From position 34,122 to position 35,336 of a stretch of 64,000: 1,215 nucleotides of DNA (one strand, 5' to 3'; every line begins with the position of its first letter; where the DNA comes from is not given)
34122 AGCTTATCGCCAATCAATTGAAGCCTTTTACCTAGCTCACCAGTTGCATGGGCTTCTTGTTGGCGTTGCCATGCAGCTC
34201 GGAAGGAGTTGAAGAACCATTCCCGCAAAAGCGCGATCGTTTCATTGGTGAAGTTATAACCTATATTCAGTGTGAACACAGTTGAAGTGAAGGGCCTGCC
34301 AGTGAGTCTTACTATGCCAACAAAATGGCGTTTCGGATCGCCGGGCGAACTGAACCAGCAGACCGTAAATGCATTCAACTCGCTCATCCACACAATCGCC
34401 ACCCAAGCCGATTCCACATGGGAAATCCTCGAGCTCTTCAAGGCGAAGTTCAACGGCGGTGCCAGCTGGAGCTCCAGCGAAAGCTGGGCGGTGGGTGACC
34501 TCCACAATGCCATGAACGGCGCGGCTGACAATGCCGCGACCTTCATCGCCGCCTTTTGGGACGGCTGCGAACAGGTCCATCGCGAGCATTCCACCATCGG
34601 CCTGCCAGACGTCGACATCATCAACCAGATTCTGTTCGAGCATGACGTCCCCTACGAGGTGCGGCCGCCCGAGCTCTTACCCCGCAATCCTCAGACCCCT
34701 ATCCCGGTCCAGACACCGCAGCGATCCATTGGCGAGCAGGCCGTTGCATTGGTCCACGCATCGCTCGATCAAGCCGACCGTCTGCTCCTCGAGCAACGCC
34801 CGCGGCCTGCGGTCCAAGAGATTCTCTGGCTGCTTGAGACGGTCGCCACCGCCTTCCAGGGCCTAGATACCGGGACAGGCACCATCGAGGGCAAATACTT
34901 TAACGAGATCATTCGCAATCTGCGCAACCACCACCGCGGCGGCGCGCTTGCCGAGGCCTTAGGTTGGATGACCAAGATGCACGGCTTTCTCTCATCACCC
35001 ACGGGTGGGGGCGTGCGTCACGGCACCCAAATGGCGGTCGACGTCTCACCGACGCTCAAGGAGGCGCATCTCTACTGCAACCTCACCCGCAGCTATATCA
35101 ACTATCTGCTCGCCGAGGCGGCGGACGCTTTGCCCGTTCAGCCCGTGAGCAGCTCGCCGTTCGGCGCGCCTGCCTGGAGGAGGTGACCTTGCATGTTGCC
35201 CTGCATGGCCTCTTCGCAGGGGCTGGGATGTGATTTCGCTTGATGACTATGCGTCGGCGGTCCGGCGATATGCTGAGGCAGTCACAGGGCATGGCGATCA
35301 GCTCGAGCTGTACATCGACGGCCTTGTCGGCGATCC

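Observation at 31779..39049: Cargo block C as a whole: 7-kb, six-gene, transposase-free insertion between two ICE backbone genes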

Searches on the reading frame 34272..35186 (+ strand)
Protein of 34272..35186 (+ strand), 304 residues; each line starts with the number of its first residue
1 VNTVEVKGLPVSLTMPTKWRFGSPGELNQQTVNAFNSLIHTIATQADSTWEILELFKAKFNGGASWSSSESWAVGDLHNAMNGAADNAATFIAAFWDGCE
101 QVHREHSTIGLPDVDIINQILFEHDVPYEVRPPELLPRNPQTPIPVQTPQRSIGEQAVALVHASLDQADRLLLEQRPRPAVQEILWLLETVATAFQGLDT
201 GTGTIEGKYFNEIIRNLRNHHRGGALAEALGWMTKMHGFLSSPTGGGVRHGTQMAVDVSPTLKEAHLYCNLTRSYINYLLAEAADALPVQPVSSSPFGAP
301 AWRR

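Call 3: search_protein_families(library=pfam, proteins=[window:34272-35186:+], max_evalue=0.01)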
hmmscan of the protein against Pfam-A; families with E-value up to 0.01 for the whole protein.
window:34272-35186:+ (304 aa): 0 families

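Call 4: search_protein_families(library=padloc, proteins=[window:34272-35186:+], max_evalue=0.01)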
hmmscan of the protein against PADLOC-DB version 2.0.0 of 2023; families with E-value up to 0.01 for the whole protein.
window:34272-35186:+ (304 aa): 0 families

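Call 6: search_protein_families(library=ncbifam, proteins=[window:34272-35186:+], max_evalue=0.1)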
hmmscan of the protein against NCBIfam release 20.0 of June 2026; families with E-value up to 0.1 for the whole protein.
window:34272-35186:+ (304 aa): 0 families

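Call 13: search_protein_families(library=pfam, proteins=[window:34272-35186:+], max_evalue=10)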
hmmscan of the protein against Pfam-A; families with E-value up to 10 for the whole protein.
window:34272-35186:+ (304 aa): 0 families

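Call 14: search_protein_families(library=phrogs, proteins=[window:34272-35186:+], max_evalue=1)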
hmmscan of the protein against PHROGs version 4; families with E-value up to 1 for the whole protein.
window:34272-35186:+ (304 aa): 0 families

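Call 48: search_protein_representatives(protein=window:34272-35186:+)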
Query: 304 residues. Proteins with E-value up to 0.001 (for the whole library): 445; up to 1e-10: 266; up to 1e-30: 74. The best 150 are listed.
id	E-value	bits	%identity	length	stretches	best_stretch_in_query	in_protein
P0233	4.9e-90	318.0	55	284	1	13-288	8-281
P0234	4.7e-72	258.9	62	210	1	83-285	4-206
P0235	1.3e-68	247.6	45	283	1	13-285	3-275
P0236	2.3e-67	243.5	50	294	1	29-282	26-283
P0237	5.3e-67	242.3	48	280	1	11-282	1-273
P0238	1.7e-62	227.5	44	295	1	19-283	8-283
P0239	3.2e-62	226.6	45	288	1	17-282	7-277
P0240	2.4e-61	223.8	46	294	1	12-282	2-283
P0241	3.0e-60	220.1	46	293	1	17-283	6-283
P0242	2.2e-58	214.0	46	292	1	13-283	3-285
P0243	3.5e-58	213.3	44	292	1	12-282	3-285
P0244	1.7e-57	211.1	43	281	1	16-282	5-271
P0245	1.4e-56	208.1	44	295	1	13-283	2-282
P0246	2.1e-56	207.5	47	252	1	67-283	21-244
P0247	3.1e-55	203.7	41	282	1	18-282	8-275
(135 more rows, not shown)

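Call 50: search_solved_structures(query=A4, max_evalue=10)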
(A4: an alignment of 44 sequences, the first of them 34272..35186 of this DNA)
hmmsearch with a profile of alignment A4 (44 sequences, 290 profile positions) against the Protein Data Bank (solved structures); distinct sequences matched with E-value up to 10: 13.
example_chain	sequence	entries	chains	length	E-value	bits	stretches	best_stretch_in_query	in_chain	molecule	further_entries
6qpq_A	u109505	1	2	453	0.061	15.6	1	20-113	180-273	Structural maintenance of chromosomes protein,Structural maintenance of chromosomes protei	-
9p3q_A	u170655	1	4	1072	0.11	14.7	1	33-102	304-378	Transient receptor potential cation channel subfamily M member 5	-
9fvu_A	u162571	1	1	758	0.12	14.6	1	133-183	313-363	Aspartyl/asparaginyl beta-hydroxylase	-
9p3r_A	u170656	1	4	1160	0.12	14.6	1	33-102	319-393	Transient receptor potential cation channel subfamily M member 5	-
7mbp_A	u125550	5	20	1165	0.12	14.6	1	33-102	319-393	Transient receptor potential melastatin 5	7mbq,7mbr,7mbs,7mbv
9p3s_A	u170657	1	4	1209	0.13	14.5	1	33-102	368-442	Transient receptor potential cation channel subfamily M member 5 isoform X1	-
7mbt_A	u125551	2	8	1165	0.15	14.3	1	33-102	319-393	Transient receptor potential melastatin 5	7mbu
9p3n_A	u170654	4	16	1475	0.16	14.2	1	33-102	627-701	Green fluorescent protein,Transient receptor potential cation channel subfamily M member 5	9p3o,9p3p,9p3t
9p3v_A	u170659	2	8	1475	0.16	14.2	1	33-102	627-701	RNA-directed RNA polymerase L,Transient receptor potential cation channel subfamily M memb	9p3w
9p3u_C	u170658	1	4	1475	0.2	13.9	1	33-102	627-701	RNA-directed RNA polymerase L,Transient receptor potential cation channel subfamily M memb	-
3viq_B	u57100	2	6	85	0.51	12.5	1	149-190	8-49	Mating-type switching protein swi5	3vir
9min_D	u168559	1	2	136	1.6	10.9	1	149-192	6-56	designed minibinder KH46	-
8ek4_A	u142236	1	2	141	5.1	9.2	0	122-178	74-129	Ice-binding protein TIP-99a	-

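Call 66: predict_structure(alignment_id=A4)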
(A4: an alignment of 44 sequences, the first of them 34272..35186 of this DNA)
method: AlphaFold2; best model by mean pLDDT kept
length: 304 residues; sequences in the alignment: 44
mean_pLDDT: 88.4   pTM: 0.56
mean pLDDT of the five models: 88.4, 85.4, 84.8, 82.7, 81.3
residues with pLDDT >= 90: 210; 70-90: 51; 50-70: 40; < 50: 3
segments of 3 or more residues with pLDDT < 50: none
pLDDT, mean of each block of 10 residues (from residue 1): 62 91 90 98 96 98 94 98 97 97 95 95 95 89 55 80 96 97 96 92 91 92 88 95 83 75 97 95 81 55 62
secondary structure, 60 per line:
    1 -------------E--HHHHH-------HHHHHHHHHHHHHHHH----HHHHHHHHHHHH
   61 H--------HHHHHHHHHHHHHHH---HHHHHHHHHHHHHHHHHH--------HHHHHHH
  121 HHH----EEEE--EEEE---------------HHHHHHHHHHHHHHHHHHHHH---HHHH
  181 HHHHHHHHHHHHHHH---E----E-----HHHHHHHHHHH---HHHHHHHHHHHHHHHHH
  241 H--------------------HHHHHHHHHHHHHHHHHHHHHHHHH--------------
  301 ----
elements in order: H17-21 H29-44 H49-61 H70-84 H88-105 H114-123 E128-131 E134-137 H153-173 H177-195 H210-220 H224-241 H262-286

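Call 70: fold_search(model_id=the predicted structure, library=pdb)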
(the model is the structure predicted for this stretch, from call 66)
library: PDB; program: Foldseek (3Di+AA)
matches with E <= 10: 164; with E <= 0.001: 0
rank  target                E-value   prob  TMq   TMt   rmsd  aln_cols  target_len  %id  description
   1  2q00_A                2.1e-01  0.99  0.27  0.60   4.9       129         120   12  Crystal structure of the P95883_SULSO protein from Sulfolobus solfataricus. NESG target SsR10. (released 2007-05-29)
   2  9min_I                4.9e-01  0.94  0.23  0.45   5.7       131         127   14  Structure of a designed minibinder to NYESO1-A*02:01 (released 2025-08-06)
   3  3o10_C                6.2e-01  0.97  0.30  0.60   4.5       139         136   11  Crystal structure of the HEPN domain from human sacsin (released 2011-03-30)
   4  2rcc_C                6.2e-01  0.13  0.15  0.15  26.7       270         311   11  Crystal structure of putative class I ribonucleotide reductase (NP_241368.1) from Bacillus halodurans at 1.90 A resolu (released 2007-10-02)
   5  5wcg                  8.7e-01  0.13  0.17  0.13  20.5       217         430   12  SET and MYND Domain Containing protein 2 (released 2017-08-02)
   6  6cbx_A                9.5e-01  0.14  0.17  0.13  20.3       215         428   12  Crystal structure of human SET and MYND Domain Containing protein 2 with MTF1497 (released 2018-03-14)
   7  1o3u                  1.1e+00  0.87  0.28  0.58   5.0       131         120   11  Crystal structure of an hepn domain protein (tm0613) from thermotoga maritima at 1.75 A resolution (released 2003-04-22)
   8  3s7j                  1.2e+00  0.13  0.17  0.13  20.8       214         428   13  Structural Basis of Substrate Methylation and Inhibition of SMYD2 (released 2011-08-10)
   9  4ynd                  1.3e+00  0.13  0.18  0.13  20.7       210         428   12  The Discovery of A-893, A New Cell-Active Benzoxazinone Inhibitor of Lysine Methyltransferase SMYD2 (released 2015-05-20)
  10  1wol                  1.4e+00  0.90  0.30  0.65   4.6       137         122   14  Crystal Structure of ST0689, an archaeal HEPN homologue (released 2005-11-22)
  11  8gs1_B                1.5e+00  0.23  0.23  0.22  15.7       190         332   12  Crystal structure of AziU2-U3 complex from Streptomyces sahachiroi NRRL2485 (released 2023-09-06)
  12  3o10_A                1.5e+00  0.63  0.27  0.52   5.4       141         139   10  Crystal structure of the HEPN domain from human sacsin (released 2011-03-30)
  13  6cbx_B                1.5e+00  0.10  0.17  0.13  20.5       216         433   12  Crystal structure of human SET and MYND Domain Containing protein 2 with MTF1497 (released 2018-03-14)
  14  9min_D                1.7e+00  0.60  0.23  0.45   5.2       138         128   17  Structure of a designed minibinder to NYESO1-A*02:01 (released 2025-08-06)
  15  9hqm_B                1.7e+00  0.03  0.10  0.10  22.4       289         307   11  T-Muurolol Synthase from Roseiflexus castenholzii (TmS) in complex with FSPP (released 2025-12-24)
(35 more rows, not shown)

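Call 87: search_protein_families(library=pfam, alignment_id=A4, max_evalue=1)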
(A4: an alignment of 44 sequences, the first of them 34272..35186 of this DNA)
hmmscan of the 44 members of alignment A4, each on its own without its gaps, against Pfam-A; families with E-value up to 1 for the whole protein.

A. member 1, window:34272-35186:+ (304 aa): 0 families

B. families by the number of members that match (of 44 scanned): 25 families
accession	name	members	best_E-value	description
PF18863.6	AbiJ_NTD4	13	1.8e-07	AbiJ N-terminal domain 4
PF14355.11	Abi_C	9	0.0082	Abortive infection C-terminus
PF22888.1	FIMAH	2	0.027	FIMAH domain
PF17230.7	DUF5304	1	0.0081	Family of unknown function (DUF5304)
PF07878.17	RHH_5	1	0.015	CopG-like RHH_1 or ribbon-helix-helix domain, RHH_5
PF21686.3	LigD_Prim-Pol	1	0.017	LigD, primase-polymerase domain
PF13305.11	TetR_C_33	1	0.018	Tetracyclin repressor-like, C-terminal domain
PF18082.7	NAT_N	1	0.03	N-acyltransferase N-terminal domain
PF05942.16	PaREP1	1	0.036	Archaeal PaREP1/PaREP8 family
PF02613.20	Nitrate_red_del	1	0.053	Nitrate reductase delta subunit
PF24693.1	DUF7660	1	0.06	Family of unknown function (DUF7660)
PF25100.1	DUF7809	1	0.078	Domain of unknown function (DUF7809)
PF16087.11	DUF4817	1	0.094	Helix-turn-helix domain (DUF4817)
PF20675.2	MPH2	1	0.099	Maintenance of Photosystem II under High light 2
PF03791.18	KNOX2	1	0.099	KNOX2 domain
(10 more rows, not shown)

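Call 94: find_related_loci(query=A4, collection=viral_contigs, flank=6000)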
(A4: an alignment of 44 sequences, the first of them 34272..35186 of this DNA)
Query A4 (304 aa) in viral_contigs; peptide patterns used: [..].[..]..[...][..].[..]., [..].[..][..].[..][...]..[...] (x = any residue, [..] = any of these).
17 stretches matched a pattern; 5 encode a relative of the query (tblastn E <= 1e-3); 5 distinct loci.
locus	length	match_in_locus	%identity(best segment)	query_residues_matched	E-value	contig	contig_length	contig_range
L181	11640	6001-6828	45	8-282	2e-66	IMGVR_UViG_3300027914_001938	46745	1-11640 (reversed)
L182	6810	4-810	44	13-284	1e-64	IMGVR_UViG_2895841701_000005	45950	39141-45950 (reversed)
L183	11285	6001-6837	36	8-282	4e-50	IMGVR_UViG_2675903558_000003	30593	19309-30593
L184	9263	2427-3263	36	8-282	5e-50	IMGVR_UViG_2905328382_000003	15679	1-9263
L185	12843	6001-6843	47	13-299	2e-76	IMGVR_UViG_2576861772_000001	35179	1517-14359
